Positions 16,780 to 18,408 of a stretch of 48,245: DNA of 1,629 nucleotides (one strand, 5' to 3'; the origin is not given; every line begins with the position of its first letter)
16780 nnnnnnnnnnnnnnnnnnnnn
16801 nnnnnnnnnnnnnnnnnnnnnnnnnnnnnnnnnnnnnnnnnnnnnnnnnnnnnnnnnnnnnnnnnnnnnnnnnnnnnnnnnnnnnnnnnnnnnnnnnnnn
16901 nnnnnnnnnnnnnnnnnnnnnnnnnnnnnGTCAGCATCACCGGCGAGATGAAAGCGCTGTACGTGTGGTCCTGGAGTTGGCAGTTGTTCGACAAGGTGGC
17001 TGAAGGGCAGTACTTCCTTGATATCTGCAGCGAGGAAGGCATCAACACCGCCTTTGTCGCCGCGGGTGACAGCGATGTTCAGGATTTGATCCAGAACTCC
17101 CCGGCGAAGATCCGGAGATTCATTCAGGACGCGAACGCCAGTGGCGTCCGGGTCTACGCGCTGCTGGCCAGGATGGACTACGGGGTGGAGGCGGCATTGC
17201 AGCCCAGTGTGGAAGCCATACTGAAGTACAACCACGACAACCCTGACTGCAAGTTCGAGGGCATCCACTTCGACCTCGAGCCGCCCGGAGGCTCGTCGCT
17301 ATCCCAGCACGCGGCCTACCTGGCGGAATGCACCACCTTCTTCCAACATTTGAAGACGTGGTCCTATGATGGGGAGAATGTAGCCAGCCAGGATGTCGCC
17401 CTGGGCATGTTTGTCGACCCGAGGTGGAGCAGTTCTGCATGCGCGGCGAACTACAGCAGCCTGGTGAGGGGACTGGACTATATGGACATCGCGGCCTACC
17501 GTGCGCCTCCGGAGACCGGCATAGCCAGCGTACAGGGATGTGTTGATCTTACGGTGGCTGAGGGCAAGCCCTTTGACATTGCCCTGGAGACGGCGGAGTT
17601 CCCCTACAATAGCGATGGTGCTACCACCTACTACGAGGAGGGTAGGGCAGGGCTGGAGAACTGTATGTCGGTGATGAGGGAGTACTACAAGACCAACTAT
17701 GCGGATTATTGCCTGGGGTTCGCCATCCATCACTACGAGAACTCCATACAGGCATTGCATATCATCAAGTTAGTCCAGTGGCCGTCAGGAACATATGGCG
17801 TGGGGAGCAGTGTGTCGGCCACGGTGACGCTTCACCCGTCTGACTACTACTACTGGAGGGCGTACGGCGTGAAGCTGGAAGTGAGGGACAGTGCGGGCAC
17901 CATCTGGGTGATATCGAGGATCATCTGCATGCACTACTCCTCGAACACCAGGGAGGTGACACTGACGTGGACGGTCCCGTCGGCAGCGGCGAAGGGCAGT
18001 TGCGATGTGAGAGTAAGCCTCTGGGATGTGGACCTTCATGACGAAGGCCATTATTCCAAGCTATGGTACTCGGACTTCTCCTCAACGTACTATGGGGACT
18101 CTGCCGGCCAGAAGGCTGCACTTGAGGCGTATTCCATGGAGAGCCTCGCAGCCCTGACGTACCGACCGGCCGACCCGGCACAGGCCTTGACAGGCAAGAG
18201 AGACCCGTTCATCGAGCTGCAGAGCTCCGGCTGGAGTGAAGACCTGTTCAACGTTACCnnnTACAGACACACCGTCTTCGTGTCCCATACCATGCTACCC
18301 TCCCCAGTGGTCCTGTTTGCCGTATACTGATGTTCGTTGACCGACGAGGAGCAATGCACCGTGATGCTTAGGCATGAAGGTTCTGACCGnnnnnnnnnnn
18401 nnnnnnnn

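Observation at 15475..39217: Two homologous c-di-GMP riboswitch-gene units face each other and bracket ~17.5 kb of glycan-tailoring genes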

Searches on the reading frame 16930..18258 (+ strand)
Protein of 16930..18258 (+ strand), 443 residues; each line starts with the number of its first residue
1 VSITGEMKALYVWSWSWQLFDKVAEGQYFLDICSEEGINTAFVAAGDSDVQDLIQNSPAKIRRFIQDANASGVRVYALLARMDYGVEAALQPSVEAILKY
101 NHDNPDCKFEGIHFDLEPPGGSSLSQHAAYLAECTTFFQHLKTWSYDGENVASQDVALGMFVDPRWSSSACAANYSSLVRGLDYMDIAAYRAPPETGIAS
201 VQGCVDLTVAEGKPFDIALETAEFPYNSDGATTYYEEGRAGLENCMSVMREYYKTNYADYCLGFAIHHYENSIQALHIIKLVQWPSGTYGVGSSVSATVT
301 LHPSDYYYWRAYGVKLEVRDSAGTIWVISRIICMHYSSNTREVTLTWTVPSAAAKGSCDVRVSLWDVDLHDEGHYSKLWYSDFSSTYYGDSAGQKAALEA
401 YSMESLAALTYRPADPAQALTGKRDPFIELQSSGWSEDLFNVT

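Call 18: find_related_loci(query=window:16930-18258:+, collection=genome_contigs, flank=10000)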
Query window:16930-18258:+ (443 aa) in genome_contigs; peptide patterns used: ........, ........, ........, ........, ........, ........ (x = any residue, [..] = any of these).
22 stretches matched a pattern, but none encodes a relative of the query by tblastn (E <= 1e-3).
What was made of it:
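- Tried and rejected: Scans with single-protein patterns found nothing in genome_contigs (call 18).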

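Call 20: find_homologous_proteins(query=A2, max_evalue=0.001)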
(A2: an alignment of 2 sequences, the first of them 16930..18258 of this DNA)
Query A2 (2 sequences) (443 aa, profile of the alignment): 3 proteins with E <= 0.001 among 8000 candidates.
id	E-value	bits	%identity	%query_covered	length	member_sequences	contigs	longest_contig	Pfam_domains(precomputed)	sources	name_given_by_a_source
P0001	1.3e-209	715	79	100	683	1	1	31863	-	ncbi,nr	ncbi:MAG: hypothetical protein JW753_00115 [Dehalococcoidia bacterium]|nr:hypothetical protein [Deha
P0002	2.1e-89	319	80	48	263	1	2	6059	-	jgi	jgi:hypothetical protein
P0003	2.4e-51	193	33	100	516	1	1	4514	PF15418.13,PF17963.8,PF05345.19,PF01835.26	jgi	jgi:hypothetical protein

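Call 21: find_encoding_contigs(protein=P0001, flank=10000, max_places=4)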
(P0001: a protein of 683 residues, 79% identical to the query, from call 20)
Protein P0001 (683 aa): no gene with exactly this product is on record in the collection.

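Call 22: find_encoding_contigs(protein=P0003, flank=10000, max_places=4)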
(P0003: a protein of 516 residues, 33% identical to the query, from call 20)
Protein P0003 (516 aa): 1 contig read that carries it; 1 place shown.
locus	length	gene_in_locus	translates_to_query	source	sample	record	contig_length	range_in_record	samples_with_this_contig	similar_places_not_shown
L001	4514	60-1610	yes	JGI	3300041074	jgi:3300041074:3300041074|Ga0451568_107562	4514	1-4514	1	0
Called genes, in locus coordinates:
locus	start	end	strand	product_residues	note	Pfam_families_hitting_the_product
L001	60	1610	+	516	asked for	PF01835:MG2 (faint), PF05345:He_PIG, PF17963:Big_9, PF15418:DUF4625 (faint)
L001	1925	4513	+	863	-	?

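Call 23: find_encoding_contigs(protein=P0002, flank=10000, max_places=4)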
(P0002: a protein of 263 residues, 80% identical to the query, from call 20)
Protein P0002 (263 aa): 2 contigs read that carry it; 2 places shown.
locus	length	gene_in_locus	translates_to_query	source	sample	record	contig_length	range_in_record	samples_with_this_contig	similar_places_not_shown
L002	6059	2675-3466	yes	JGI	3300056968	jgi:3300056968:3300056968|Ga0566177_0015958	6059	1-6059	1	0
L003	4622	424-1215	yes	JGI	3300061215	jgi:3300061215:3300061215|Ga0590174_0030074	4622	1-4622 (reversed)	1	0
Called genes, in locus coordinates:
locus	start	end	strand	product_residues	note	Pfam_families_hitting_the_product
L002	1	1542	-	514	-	?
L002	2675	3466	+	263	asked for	-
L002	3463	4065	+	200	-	-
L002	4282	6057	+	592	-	?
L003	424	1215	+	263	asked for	-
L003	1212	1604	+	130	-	-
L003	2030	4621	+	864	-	?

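Call 35: search_solved_structures(query=A2, max_evalue=10, show_alignments=2)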
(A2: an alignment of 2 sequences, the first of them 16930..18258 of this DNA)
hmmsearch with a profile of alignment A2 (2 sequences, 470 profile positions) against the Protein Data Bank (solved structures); distinct sequences matched with E-value up to 10: 0.

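Call 45: search_protein_representatives(alignment_id=A4)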
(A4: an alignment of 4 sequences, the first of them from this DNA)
Query: 4 sequences, 436 profile positions. Proteins with E-value up to 0.001 (for the whole library): 566; up to 1e-10: 115; up to 1e-30: 40. The best 150 are listed.
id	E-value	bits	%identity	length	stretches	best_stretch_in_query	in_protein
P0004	5.5e-227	770.2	-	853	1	1-436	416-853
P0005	4.4e-184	628.9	-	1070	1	2-435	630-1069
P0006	2.9e-139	481.2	-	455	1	2-436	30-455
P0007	2.3e-103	362.9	-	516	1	2-432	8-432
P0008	4.4e-96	338.9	-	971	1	2-403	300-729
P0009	7.4e-89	315.1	-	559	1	5-432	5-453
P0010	2.4e-87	310.1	-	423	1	15-436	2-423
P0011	6.7e-86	305.3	-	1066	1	2-392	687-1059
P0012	3.9e-85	302.8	-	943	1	3-432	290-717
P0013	1.8e-83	297.3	-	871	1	3-434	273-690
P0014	7.2e-81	288.7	-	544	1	3-436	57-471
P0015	1.5e-78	281.1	-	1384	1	2-435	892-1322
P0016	8.0e-78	278.7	-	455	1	2-429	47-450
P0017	1.0e-76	275.1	-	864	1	1-436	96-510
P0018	2.2e-75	270.7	-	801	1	17-431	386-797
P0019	8.6e-75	268.7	-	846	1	5-398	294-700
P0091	1.6e-13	66.8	-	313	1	10-272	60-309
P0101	3.1e-12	62.5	-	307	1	7-269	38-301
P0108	1.1e-11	60.7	-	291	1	16-269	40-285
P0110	3.0e-11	59.3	-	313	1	10-266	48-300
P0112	3.7e-11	59.0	-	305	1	18-272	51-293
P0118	9.3e-11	57.7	-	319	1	3-272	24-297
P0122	1.9e-10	56.7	-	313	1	14-270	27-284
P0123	2.1e-10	56.5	-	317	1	8-267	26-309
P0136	1.3e-09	53.9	-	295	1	5-272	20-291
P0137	1.5e-09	53.7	-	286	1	3-272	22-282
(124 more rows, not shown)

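Call 46: predict_structure(alignment_id=A4)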
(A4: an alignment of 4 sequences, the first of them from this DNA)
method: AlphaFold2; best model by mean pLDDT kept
length: 438 residues; sequences in the alignment: 4
mean_pLDDT: 59.5   pTM: 0.57
mean pLDDT of the five models: 59.5, 57.1, 55.9, 53.2, 51.2
residues with pLDDT >= 90: 25; 70-90: 126; 50-70: 131; < 50: 156
segments of 3 or more residues with pLDDT < 50: 188-193, 212-233, 254-259, 261-280, 298-306, 324-333, 359-438
pLDDT, mean of each block of 10 residues (from residue 1): 56 71 72 76 85 90 89 82 88 92 88 73 86 86 83 71 76 80 56 56 61 39 37 53 56 49 42 41 65 56 47 61 48 55 60 55 30 24 31 33 31 25 24 32
secondary structure, 60 per line:
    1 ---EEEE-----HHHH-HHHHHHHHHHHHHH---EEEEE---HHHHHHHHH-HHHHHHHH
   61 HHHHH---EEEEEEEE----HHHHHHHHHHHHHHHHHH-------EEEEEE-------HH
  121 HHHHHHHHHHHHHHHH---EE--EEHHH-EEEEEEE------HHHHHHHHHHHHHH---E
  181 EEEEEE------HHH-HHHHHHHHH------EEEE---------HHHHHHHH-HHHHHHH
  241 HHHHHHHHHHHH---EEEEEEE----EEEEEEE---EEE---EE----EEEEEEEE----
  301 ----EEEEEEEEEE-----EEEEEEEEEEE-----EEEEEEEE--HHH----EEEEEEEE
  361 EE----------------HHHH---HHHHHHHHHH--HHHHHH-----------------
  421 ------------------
elements in order: E4-7 H13-16 H18-31 E35-39 H43-51 H53-65 E69-76 H81-98 E106-111 H119-136 E150-156 H163-176 E180-186 H197-205 E212-215 H225-232 H234-252 E256-262 E267-273 E277-279 E289-296 E305-314 E320-330 E336-343 E353-362 H379-382 H386-395 H398-403

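Call 48: search_protein_families(library=pfam, proteins=[P0091, P0101, P0108, P0110, P0112, P0118, P0122, P0123, P0136, P0137], max_evalue=0.01)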
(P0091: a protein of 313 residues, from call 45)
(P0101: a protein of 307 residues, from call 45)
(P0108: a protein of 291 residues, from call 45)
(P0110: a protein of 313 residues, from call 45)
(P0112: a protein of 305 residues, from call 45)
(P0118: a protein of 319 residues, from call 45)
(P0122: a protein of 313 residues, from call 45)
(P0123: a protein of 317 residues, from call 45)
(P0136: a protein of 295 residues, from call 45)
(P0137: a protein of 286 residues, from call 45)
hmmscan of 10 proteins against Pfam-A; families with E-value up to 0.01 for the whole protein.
P0091 (313 aa): 1 family
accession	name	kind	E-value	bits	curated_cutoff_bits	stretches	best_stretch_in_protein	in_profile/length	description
PF02472.21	ExbD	-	0.0016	18.9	25.4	1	7-116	18-123/128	Biopolymer transport protein ExbD/TolR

P0101 (307 aa): 0 families

P0108 (291 aa): 0 families

P0110 (313 aa): 0 families

P0112 (305 aa): 0 families

P0118 (319 aa): 0 families

P0122 (313 aa): 0 families

P0123 (317 aa): 0 families

P0136 (295 aa): 0 families

P0137 (286 aa): 0 families

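Call 50: fold_search(model_id=the predicted structure, library=pdb)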
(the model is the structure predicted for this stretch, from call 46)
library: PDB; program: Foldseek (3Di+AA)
matches with E <= 10: 1739; with E <= 0.001: 39
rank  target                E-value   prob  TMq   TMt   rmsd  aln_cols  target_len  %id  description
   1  8x1b                  3.8e-05  1.00  0.31  0.23  15.6       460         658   11  Cryo-EM structure of FpGalactosaminidase from Flavonifractor plautii in apo state (released 2024-11-13)
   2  1uas                  6.9e-05  0.99  0.29  0.33  13.9       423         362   12  Crystal structure of rice alpha-galactosidase (released 2003-07-01)
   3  8t9w_B                7.4e-05  1.00  0.32  0.32  15.6       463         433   10  Crystal structure of a GH140 apiosidase derived from a lignocellulolytic enriched mangrove metagenome. (released 2024-02-07)
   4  2vfe_B                1.0e-04  1.00  0.20  0.30   8.3       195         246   12  Crystal structure of F96S mutant of Plasmodium falciparum triosephosphate isomerase with 3- phosphoglycerate bound at  (released 2008-12-09)
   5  4tlg_A                1.2e-04  0.60  0.15  0.16  20.3       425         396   11  Crystal structure of SEC14-like protein 4 (SEC14L4) (released 2014-07-02)
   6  8t9w_C                1.3e-04  0.96  0.24  0.24  18.1       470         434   12  Crystal structure of a GH140 apiosidase derived from a lignocellulolytic enriched mangrove metagenome. (released 2024-02-07)
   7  4ovx                  1.4e-04  1.00  0.31  0.45   8.4       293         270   14  Crystal structure of Xylose isomerase domain protein from Planctomyces limnophilus DSM 3776 (released 2014-02-12)
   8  2zyf                  2.4e-04  0.99  0.25  0.32  11.3       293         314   14  Crystal structure of homocitrate synthase from Thermus thermophilus complexed with magnesuim ion and alpha-ketoglutarate (released 2009-12-22)
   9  5diy_B                3.2e-04  1.00  0.29  0.28   6.7       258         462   11  Thermobaculum terrenum O-GlcNAc hydrolase mutant - D120N (released 2015-10-28)
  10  4qfu_H                3.2e-04  0.97  0.27  0.26  15.9       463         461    9  Crystal structure of a glycoside hydrolase family 5 (BVU_2644) from Bacteroides vulgatus ATCC 8482 at 1.90 A resolutio (released 2014-07-02)
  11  5m7r_B                3.8e-04  1.00  0.32  0.30   5.9       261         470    9  Structure of human O-GlcNAc hydrolase (released 2017-03-29)
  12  2vff_B                3.8e-04  0.99  0.21  0.31   8.0       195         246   11  Crystal structure of the F96H mutant of Plasmodium falciparum triosephosphate isomerase (released 2008-12-09)
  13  5bnk_B                4.1e-04  0.99  0.21  0.32   8.0       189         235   11  Crystal structure of T75C mutant of Triosephosphate isomerase from Plasmodium falciparum (released 2015-07-29)
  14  5m7r_A                4.3e-04  1.00  0.32  0.30   6.1       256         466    7  Structure of human O-GlcNAc hydrolase (released 2017-03-29)
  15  2hk0_A                4.9e-04  1.00  0.32  0.45  10.4       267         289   13  Crystal structure of D-psicose 3-epimerase (DPEase) in the absence of substrate (released 2006-08-29)
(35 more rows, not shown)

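Call 51: find_related_loci(query=A4, collection=genome_contigs, flank=10000)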
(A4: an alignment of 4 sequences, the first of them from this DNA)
Query A4 (438 aa) in genome_contigs; peptide patterns used: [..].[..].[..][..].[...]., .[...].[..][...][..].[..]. (x = any residue, [..] = any of these).
91 stretches matched a pattern; 15 encode a relative of the query (tblastn E <= 1e-3); 15 distinct loci.
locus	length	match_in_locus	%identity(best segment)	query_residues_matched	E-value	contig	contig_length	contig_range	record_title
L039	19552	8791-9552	25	9-265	4e-11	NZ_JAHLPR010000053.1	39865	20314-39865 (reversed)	Paenibacillus sp. MSJ-34 M-34_ctg0053, whole genome shotgun sequence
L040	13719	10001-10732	24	1-263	4e-11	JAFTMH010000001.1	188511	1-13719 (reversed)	MAG: Clostridia bacterium isolate RGIG3948 Roe_deer_Cecum-3__c574, whole genome shotgun sequence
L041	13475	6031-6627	23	55-263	5e-9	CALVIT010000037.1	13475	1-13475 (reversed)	MAG: uncultured Clostridia bacterium isolate BRZ_DV__bin62 genome assembly, contig: BRZ_DV__NODE_4527_length_13475_cov_4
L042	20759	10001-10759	22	9-266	5e-8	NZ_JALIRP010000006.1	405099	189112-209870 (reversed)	Paenibacillus mangrovi strain KQZ6P-2 Scaffold6, whole genome shotgun sequence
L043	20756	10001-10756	21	8-266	2e-7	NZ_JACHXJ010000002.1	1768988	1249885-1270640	Paenibacillus rhizosphaerae strain CECT 5831 Ga0372391_02, whole genome shotgun sequence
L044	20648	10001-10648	24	53-266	3e-7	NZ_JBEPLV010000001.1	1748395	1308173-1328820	Paenibacillus favisporus strain DSM 17253 Ga0480242_01, whole genome shotgun sequence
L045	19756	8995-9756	25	9-266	8e-10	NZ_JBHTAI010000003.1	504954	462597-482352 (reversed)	Cohnella cellulosilytica strain TISTR 1996 GCM70025330_44, whole genome shotgun sequence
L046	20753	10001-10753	24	8-265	2e-6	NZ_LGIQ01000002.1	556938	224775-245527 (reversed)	Brevibacillus reuszeri strain DSM 9887 super3, whole genome shotgun sequence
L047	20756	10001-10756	23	9-265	8e-6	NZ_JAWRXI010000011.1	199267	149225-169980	Brevibacillus sp. SIMBA_040 NODE_11_length_199267_cov_83.378864, whole genome shotgun sequence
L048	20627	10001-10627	24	59-265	8e-5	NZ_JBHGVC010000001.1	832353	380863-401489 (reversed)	Paenibacillus lentus strain P8CEA5 P8CEA5_Assembly_contig_1, whole genome shotgun sequence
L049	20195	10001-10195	34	53-113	1e-4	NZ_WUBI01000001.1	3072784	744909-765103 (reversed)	Paenibacillus dendrobii strain HJL G12 NODE_1, whole genome shotgun sequence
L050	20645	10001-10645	23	53-265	2e-4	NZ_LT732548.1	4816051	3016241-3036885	Paenibacillus bouchesdurhonensis strain Marseille-P3071T, whole genome shotgun sequence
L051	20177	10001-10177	34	59-113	2e-4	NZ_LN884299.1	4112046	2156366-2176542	Paenibacillus ihumii strain AT5, whole genome shotgun sequence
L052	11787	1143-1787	24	53-265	3e-4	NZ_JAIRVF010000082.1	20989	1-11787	MAG: Paenibacillus sp. isolate Fux382_bin13 k119_596726, whole genome shotgun sequence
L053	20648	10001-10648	23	53-266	4e-4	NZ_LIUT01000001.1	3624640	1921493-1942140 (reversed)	Paenibacillus solani strain FJAT-22460 super7, whole genome shotgun sequence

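Call 57: find_related_loci(query=A4, collection=metagenome_contigs, flank=10000)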
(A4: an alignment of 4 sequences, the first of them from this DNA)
Query A4 (438 aa) in metagenome_contigs; peptide patterns used: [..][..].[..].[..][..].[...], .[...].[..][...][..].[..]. (x = any residue, [..] = any of these).
158 stretches matched a pattern; 5 encode a relative of the query (tblastn E <= 1e-3); 5 distinct loci.
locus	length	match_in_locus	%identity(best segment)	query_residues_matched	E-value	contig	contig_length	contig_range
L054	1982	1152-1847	23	25-263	2e-11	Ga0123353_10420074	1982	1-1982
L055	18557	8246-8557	23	8-113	1e-6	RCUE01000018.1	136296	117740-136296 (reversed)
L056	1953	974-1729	23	9-265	3e-6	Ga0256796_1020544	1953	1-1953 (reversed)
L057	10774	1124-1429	24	9-113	5e-6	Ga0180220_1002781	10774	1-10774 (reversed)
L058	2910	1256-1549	24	7-112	2e-5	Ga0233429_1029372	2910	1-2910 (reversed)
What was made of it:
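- Tried and rejected: Profile scans reached only 21-25%-identical Firmicutes relatives (call 51) and five weak metagenome loci (call 57).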

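Call 64: find_encoding_contigs(protein=P0159, flank=10000, max_places=4)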
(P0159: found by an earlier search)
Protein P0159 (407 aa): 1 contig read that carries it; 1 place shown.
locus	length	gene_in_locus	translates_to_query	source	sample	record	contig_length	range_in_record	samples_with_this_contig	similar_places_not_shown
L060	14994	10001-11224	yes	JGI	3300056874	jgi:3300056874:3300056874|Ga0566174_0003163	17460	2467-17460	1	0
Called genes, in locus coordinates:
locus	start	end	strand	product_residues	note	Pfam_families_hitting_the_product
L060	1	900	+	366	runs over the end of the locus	PF00534:Glycos_transf_1, PF13692:Glyco_trans_1_4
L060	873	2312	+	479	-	PF13847:Methyltransf_31 (weak), PF08241:Methyltransf_11, PF13649:Methyltransf_25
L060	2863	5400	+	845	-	-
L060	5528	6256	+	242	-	PF01522:Polysacc_deac_1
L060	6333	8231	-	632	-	-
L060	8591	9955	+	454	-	PF02310:B12-binding (weak), PF04055:Radical_SAM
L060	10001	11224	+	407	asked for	PF04055:Radical_SAM, PF13353:Fer4_12 (weak), PF13186:SPASM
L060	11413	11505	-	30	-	-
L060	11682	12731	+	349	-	PF00535:Glycos_transf_2, PF10111:Glyco_tranf_2_2, PF13641:Glyco_tranf_2_3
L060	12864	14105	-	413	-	PF13439:Glyco_transf_4, PF13579:Glyco_trans_4_4, PF20706:GT4-conflict, PF00534:Glycos_transf_1, PF13692:Glyco_trans_1_4, PF13524:Glyco_trans_1_2 (weak)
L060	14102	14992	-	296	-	?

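Call 65: find_encoding_contigs(protein=P0166, flank=10000, max_places=4)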
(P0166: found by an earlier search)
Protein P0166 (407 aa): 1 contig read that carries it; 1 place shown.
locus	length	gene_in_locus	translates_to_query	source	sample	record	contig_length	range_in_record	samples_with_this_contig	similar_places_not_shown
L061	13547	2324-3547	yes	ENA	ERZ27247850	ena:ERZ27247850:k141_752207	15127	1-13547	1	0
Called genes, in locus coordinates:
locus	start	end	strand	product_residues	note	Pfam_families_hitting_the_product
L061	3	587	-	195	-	?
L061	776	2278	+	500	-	PF02310:B12-binding (weak), PF04055:Radical_SAM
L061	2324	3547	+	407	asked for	PF13353:Fer4_12 (weak), PF04055:Radical_SAM, PF13186:SPASM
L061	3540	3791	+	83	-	-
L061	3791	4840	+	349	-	PF00535:Glycos_transf_2, PF10111:Glyco_tranf_2_2, PF13641:Glyco_tranf_2_3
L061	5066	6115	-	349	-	PF13527:Acetyltransf_9, PF00583:Acetyltransf_1 (faint)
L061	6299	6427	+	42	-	-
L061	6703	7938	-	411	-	PF13439:Glyco_transf_4, PF13579:Glyco_trans_4_4, PF20706:GT4-conflict, PF00534:Glycos_transf_1, PF13692:Glyco_trans_1_4, PF13524:Glyco_trans_1_2 (weak)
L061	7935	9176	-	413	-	PF13439:Glyco_transf_4, PF20706:GT4-conflict, PF00534:Glycos_transf_1, PF13692:Glyco_trans_1_4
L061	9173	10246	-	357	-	-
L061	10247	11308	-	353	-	PF13527:Acetyltransf_9, PF00583:Acetyltransf_1 (faint), PF13508:Acetyltransf_7 (faint)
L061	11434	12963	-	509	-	PF01943:Polysacc_synt, PF13440:Polysacc_synt_3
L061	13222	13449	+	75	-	-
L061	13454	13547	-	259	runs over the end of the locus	PF02517:Rce1-like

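Call 66: find_encoding_contigs(protein=P0163, flank=10000, max_places=4)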
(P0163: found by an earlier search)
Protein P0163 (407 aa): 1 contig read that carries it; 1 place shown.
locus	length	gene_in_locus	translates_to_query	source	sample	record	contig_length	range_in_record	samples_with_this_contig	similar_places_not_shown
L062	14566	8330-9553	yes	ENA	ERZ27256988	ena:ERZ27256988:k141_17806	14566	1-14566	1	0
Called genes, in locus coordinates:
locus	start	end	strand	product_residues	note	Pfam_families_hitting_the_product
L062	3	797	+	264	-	?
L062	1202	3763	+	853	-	PF13895:Ig_2 (faint), PF18911:PKD_4 (faint)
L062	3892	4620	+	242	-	PF01522:Polysacc_deac_1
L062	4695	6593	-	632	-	-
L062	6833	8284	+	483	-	PF02310:B12-binding (weak), PF04055:Radical_SAM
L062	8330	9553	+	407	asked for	PF04055:Radical_SAM, PF13353:Fer4_12 (weak), PF13186:SPASM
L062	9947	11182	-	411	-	PF13439:Glyco_transf_4, PF13579:Glyco_trans_4_4, PF20706:GT4-conflict, PF00534:Glycos_transf_1, PF13692:Glyco_trans_1_4, PF13524:Glyco_trans_1_2 (weak)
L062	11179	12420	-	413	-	PF13439:Glyco_transf_4, PF13579:Glyco_trans_4_4 (faint), PF20706:GT4-conflict, PF00534:Glycos_transf_1, PF13692:Glyco_trans_1_4, PF13524:Glyco_trans_1_2 (weak)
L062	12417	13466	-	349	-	-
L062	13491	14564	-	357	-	?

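Call 67: find_encoding_contigs(protein=P0158, flank=10000, max_places=4)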
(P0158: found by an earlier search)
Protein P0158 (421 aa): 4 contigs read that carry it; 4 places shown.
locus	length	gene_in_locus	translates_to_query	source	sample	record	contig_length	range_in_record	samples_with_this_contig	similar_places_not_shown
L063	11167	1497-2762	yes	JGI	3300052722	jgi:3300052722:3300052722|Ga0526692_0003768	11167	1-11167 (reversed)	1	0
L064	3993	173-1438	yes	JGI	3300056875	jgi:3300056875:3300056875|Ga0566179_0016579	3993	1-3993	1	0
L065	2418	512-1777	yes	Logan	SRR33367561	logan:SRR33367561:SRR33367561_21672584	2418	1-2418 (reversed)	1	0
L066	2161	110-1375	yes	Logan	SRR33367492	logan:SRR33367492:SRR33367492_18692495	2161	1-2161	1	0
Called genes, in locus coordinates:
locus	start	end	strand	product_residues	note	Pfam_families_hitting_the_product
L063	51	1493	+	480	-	PF02310:B12-binding (weak), PF04055:Radical_SAM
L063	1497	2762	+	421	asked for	PF04055:Radical_SAM, PF13353:Fer4_12 (weak), PF13186:SPASM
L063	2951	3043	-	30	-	-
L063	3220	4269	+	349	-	PF00535:Glycos_transf_2, PF10111:Glyco_tranf_2_2, PF13641:Glyco_tranf_2_3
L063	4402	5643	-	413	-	PF13439:Glyco_transf_4, PF13579:Glyco_trans_4_4, PF20706:GT4-conflict, PF00534:Glycos_transf_1, PF13692:Glyco_trans_1_4, PF13524:Glyco_trans_1_2 (weak)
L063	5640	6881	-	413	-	PF13439:Glyco_transf_4, PF13579:Glyco_trans_4_4 (faint), PF20706:GT4-conflict, PF00534:Glycos_transf_1, PF13692:Glyco_trans_1_4, PF13524:Glyco_trans_1_2 (weak)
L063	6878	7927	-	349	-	-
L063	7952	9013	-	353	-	PF13527:Acetyltransf_9, PF00583:Acetyltransf_1 (faint), PF13508:Acetyltransf_7 (faint)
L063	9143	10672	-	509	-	PF01943:Polysacc_synt, PF13440:Polysacc_synt_3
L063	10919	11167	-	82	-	?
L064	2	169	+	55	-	?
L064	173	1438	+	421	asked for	PF04055:Radical_SAM, PF13353:Fer4_12 (weak), PF13186:SPASM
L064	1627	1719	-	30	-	-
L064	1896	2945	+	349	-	PF00535:Glycos_transf_2, PF10111:Glyco_tranf_2_2, PF13641:Glyco_tranf_2_3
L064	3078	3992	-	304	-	?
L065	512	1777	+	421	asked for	PF04055:Radical_SAM, PF13353:Fer4_12 (weak), PF13186:SPASM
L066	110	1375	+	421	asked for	PF04055:Radical_SAM, PF13353:Fer4_12 (weak), PF13186:SPASM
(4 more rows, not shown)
